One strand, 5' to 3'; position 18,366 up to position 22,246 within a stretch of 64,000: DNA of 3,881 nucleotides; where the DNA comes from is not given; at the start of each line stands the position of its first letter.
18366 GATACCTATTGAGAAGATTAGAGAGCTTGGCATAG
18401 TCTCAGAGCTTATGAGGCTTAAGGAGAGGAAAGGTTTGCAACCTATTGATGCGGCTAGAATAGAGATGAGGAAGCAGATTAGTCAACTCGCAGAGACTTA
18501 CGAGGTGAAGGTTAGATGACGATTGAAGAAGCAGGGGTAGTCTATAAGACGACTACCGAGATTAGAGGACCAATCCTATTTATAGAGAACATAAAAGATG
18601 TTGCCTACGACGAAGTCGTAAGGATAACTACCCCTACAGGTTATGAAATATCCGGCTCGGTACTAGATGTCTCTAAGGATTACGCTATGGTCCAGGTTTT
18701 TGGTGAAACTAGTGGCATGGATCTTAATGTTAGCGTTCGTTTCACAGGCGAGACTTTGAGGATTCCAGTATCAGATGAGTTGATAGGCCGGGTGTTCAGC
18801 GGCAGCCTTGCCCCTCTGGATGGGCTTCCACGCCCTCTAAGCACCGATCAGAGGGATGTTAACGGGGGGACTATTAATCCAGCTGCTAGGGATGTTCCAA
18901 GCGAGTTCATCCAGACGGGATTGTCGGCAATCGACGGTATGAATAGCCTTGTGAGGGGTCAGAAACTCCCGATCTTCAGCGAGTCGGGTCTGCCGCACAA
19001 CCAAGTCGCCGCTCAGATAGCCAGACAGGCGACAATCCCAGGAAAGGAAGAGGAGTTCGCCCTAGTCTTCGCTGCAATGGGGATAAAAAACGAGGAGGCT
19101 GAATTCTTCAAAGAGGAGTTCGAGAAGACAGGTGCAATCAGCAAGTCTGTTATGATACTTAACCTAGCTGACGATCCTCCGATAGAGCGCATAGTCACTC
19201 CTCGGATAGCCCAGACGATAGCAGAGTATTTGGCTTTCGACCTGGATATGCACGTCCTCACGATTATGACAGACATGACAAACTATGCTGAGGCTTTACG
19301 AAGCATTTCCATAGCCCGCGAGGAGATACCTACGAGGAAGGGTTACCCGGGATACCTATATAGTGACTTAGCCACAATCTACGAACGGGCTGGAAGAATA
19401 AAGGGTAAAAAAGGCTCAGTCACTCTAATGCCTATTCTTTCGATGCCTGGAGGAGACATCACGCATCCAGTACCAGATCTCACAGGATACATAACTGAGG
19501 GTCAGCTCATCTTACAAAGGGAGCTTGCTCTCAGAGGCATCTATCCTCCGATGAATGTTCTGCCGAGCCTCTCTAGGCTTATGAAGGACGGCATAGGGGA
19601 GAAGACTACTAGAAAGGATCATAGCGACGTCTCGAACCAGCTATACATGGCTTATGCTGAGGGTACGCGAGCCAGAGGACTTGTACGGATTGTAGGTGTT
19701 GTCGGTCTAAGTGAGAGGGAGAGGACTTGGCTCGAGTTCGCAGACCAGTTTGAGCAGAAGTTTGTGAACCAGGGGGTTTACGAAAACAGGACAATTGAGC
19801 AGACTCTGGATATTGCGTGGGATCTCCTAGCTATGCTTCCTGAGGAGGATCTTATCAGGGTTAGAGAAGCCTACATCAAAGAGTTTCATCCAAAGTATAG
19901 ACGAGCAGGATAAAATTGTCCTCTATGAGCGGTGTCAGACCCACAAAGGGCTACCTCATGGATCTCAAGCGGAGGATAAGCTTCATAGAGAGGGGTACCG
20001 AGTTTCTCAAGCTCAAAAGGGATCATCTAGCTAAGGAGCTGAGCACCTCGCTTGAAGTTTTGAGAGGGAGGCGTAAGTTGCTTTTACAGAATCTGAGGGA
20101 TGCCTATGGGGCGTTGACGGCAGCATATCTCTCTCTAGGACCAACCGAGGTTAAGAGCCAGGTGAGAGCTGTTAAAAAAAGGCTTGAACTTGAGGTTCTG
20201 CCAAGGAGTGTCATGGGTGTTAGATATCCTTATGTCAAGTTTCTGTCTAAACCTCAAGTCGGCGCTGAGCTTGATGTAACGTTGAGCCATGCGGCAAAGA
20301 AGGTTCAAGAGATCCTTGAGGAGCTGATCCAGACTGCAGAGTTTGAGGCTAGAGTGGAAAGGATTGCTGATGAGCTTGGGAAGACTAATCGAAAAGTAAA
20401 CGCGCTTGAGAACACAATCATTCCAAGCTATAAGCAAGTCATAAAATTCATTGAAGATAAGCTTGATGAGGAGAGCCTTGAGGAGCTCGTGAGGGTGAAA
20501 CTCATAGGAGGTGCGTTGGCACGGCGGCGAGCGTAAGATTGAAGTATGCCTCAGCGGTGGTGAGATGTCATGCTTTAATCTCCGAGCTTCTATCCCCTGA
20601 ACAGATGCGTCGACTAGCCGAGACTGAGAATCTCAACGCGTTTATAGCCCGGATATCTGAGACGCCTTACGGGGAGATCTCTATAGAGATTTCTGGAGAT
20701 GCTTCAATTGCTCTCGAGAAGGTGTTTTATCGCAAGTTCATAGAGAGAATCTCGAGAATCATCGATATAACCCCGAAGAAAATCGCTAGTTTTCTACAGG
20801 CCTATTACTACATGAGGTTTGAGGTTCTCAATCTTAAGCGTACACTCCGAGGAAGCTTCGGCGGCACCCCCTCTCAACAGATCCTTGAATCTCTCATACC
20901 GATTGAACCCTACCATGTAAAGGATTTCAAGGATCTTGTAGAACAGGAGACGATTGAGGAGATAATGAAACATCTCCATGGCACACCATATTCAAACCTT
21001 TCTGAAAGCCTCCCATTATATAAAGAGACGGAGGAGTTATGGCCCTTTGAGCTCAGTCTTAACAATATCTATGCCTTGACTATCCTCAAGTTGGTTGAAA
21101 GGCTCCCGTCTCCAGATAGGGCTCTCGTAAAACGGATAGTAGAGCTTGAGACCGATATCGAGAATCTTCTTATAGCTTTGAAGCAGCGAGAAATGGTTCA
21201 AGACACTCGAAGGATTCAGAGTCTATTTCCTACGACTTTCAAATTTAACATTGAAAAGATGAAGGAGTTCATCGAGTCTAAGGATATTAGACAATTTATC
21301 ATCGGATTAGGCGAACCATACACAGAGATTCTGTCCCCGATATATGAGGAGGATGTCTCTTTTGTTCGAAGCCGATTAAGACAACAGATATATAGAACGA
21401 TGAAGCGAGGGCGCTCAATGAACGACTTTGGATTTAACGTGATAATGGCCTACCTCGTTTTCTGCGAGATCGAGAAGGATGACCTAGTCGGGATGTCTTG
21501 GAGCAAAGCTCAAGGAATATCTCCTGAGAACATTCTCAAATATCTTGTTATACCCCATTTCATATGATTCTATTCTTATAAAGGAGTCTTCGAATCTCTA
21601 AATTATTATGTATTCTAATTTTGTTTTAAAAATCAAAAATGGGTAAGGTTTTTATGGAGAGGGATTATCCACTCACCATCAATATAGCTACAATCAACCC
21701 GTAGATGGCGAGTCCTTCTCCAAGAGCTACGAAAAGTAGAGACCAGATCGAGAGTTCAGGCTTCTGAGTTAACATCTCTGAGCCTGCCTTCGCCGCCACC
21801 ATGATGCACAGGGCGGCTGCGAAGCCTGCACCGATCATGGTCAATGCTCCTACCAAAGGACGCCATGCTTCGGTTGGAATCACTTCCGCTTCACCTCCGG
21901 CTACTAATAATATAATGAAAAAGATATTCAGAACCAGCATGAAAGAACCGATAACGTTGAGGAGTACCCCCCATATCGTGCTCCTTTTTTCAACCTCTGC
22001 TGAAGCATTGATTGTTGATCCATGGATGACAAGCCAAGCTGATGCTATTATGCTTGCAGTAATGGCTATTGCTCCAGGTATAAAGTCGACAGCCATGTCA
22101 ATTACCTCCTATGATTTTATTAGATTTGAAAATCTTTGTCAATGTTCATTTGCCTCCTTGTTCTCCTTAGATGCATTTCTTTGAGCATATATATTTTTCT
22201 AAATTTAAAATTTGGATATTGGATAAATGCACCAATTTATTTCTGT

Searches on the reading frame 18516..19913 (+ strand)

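Call 26: search_protein_families(library=pfam, proteins=[window:18516-19913:+], max_evalue=0.00001)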
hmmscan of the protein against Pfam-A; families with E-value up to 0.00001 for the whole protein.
window:18516-19913:+ (465 aa): 3 families
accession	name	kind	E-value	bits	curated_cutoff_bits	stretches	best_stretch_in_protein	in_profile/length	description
PF00006.31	ATP-synt_ab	-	7.6e-77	258.2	29.5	1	135-353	1-213/213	ATP synthase alpha/beta family, nucleotide-binding domain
PF22919.1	ATP-synt_VA_C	-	3e-28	98.3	24.7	1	358-457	1-100/101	C-terminal domain of V and A type ATP synthase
PF02874.29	ATP-synt_ab_N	-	2.6e-09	37.9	20.9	1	14-78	2-69/69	ATP synthase alpha/beta family, beta-barrel domain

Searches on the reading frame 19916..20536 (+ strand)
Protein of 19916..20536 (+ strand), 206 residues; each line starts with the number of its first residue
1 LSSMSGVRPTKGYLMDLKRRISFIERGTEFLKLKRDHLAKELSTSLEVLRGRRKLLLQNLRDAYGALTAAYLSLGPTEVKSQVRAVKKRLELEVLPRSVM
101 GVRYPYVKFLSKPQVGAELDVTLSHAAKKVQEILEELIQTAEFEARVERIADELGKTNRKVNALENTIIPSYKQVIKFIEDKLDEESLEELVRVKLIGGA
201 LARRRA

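Call 26: search_protein_families(library=pfam, proteins=[window:19916-20536:+], max_evalue=0.00001)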
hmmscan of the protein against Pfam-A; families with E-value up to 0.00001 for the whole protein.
window:19916-20536:+ (206 aa): 1 family
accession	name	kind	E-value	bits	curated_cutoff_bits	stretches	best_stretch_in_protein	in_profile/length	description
PF01813.22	ATP-synt_D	-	2.7e-42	145.3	25.7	1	14-197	2-194/196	ATP synthase subunit D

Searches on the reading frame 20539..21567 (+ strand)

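Call 26: search_protein_families(library=pfam, proteins=[window:20539-21567:+], max_evalue=0.00001)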
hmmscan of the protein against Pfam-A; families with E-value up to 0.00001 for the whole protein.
window:20539-21567:+ (342 aa): 1 family
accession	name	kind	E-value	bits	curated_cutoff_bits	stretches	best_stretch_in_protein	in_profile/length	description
PF01992.21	vATP-synt_AC39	-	5.6e-52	177.6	29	1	7-335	2-339/339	ATP synthase (C/AC39) subunit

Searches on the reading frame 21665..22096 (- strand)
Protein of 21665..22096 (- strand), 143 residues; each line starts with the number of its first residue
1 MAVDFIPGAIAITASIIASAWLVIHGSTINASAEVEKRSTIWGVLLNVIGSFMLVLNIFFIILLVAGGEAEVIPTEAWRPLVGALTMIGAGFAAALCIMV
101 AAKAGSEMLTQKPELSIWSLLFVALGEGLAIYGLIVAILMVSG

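Call 73: search_protein_families(library=pfam, proteins=[window:21665-22096:-], max_evalue=0.001)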
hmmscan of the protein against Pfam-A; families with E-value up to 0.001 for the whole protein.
window:21665-22096:- (143 aa): 1 family
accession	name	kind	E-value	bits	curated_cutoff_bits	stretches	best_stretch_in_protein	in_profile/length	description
PF00137.26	ATP-synt_C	-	3.2e-10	40.6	24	1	83-140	3-60/60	ATP synthase subunit C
